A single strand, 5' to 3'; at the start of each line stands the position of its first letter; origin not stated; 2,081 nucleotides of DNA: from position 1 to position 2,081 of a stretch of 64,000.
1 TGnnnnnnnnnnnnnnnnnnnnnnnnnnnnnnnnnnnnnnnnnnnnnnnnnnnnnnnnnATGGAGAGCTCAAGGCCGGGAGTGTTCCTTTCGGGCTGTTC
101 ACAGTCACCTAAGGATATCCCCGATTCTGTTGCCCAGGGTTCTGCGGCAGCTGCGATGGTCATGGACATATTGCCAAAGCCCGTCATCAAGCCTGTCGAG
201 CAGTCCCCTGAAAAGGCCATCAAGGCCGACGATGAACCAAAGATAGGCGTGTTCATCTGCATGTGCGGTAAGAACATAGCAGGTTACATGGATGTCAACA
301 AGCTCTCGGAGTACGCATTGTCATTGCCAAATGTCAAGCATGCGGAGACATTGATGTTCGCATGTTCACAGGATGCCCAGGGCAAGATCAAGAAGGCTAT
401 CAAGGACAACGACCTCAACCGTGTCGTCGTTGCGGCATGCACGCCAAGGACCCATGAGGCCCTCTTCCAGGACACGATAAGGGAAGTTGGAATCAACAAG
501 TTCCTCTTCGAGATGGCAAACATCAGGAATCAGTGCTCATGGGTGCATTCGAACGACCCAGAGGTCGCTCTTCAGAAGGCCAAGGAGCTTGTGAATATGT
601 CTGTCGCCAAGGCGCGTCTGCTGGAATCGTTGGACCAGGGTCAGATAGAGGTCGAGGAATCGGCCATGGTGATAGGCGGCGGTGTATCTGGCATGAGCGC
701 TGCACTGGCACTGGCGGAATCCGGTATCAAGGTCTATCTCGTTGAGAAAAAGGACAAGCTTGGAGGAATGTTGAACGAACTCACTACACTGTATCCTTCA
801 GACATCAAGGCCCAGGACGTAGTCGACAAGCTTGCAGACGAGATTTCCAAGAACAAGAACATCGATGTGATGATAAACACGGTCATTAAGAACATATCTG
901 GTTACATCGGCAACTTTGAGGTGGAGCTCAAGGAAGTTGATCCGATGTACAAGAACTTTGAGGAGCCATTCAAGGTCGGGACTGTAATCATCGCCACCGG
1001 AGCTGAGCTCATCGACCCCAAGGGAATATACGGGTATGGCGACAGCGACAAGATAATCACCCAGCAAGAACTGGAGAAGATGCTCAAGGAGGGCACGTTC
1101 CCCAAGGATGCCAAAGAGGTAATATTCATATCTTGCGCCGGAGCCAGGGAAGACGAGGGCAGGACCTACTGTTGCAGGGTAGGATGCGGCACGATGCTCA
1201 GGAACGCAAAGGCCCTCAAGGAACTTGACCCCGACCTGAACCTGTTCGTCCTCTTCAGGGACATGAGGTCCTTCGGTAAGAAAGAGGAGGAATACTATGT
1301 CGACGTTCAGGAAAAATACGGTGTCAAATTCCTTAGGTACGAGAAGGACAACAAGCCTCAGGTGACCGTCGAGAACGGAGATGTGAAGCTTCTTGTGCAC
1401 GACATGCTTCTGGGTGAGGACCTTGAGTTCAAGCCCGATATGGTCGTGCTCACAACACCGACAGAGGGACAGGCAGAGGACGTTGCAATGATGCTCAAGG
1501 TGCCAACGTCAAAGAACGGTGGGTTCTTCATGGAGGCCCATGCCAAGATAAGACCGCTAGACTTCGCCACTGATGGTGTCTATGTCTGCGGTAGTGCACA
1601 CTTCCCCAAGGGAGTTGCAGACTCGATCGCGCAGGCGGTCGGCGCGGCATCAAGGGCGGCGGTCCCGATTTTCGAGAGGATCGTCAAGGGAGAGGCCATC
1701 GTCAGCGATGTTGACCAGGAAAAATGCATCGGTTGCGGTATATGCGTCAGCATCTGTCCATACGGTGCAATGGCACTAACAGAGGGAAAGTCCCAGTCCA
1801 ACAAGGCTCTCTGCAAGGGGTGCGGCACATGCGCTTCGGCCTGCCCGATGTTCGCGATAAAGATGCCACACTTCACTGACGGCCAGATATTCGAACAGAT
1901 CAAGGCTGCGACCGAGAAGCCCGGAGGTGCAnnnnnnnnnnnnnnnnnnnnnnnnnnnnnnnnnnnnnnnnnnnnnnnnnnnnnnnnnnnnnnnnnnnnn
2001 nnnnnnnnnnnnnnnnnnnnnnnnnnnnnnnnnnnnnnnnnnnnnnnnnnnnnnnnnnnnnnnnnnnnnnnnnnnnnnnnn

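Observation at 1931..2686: MvhD electron-transfer domain fused to a C-terminal winged-HTH-like domain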

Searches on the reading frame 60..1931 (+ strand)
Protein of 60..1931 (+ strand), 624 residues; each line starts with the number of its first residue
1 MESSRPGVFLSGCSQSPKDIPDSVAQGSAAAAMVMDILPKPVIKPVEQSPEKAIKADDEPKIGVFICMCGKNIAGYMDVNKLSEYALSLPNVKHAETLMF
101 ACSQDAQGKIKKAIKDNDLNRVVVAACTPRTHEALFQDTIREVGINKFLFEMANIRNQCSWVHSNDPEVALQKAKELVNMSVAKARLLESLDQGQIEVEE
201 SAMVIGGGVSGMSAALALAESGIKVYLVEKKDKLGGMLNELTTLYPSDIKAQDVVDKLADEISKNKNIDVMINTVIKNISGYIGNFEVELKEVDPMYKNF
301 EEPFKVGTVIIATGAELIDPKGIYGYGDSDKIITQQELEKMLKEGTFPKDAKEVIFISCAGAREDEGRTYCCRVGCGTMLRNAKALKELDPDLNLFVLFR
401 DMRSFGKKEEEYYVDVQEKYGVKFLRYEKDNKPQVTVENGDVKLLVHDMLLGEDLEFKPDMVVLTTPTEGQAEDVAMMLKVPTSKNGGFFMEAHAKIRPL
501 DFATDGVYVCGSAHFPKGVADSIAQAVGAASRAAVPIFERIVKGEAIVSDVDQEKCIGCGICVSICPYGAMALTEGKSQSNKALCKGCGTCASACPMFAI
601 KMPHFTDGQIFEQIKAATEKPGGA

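Call 3: search_protein_families(library=pfam, proteins=[window:60-1931:+], max_evalue=0.1)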
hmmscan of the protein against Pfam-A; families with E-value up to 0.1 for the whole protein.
window:60-1931:+ (624 aa): 29 families (the best 25 are shown)
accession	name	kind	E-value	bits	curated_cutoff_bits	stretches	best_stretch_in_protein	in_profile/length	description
PF00037.32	Fer4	-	2.3e-14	53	21.1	2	551-570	3-22/24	4Fe-4S binding domain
PF07992.20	Pyr_redox_2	-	1.2e-13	51.6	26.1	1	202-527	3-285/291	Pyridine nucleotide-disulphide oxidoreductase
PF12837.12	Fer4_6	-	2e-12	46.8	25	2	550-570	3-23/24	4Fe-4S binding domain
PF12838.12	Fer4_7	-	3.8e-11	43.7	27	2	534-570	16-52/52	4Fe-4S dicluster domain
PF12831.13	FAD_oxidored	-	3.9e-10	40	27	1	203-263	3-65/416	FAD dependent oxidoreductase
PF14697.11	Fer4_21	-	1.2e-08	35.4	35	1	551-602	3-59/59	4Fe-4S dicluster domain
PF13484.11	Fer4_16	-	1.8e-08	35.5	30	2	585-611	2-27/66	4Fe-4S double cluster binding domain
PF25160.1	LdpA_Fe-S-bd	-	5.2e-08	33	27.6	2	549-571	21-43/49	LdpA Fe-S cluster-binding domain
PF03486.20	HI0933_like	-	6.5e-08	32.8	50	1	202-235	3-36/244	HI0933-like protein Rossmann domain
PF01266.30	DAO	-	1.4e-07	31.8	27.9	1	203-235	3-35/353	FAD dependent oxidoreductase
PF13450.12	NAD_binding_8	-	1.6e-07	32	21.9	1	204-238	1-35/68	NAD(P)-binding Rossmann-like domain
PF13187.11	Fer4_9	-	1.7e-07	31.6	27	1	555-598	1-50/52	4Fe-4S dicluster domain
PF01134.28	GIDA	-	1.7e-07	31.1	22.1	1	203-237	3-38/391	Glucose inhibited division protein A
PF13237.11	Fer4_10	-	3.4e-07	30.5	25.5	2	552-596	5-53/53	4Fe-4S dicluster domain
PF00890.30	FAD_binding_2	-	1.3e-06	28.3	20.4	1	203-236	3-36/414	FAD binding domain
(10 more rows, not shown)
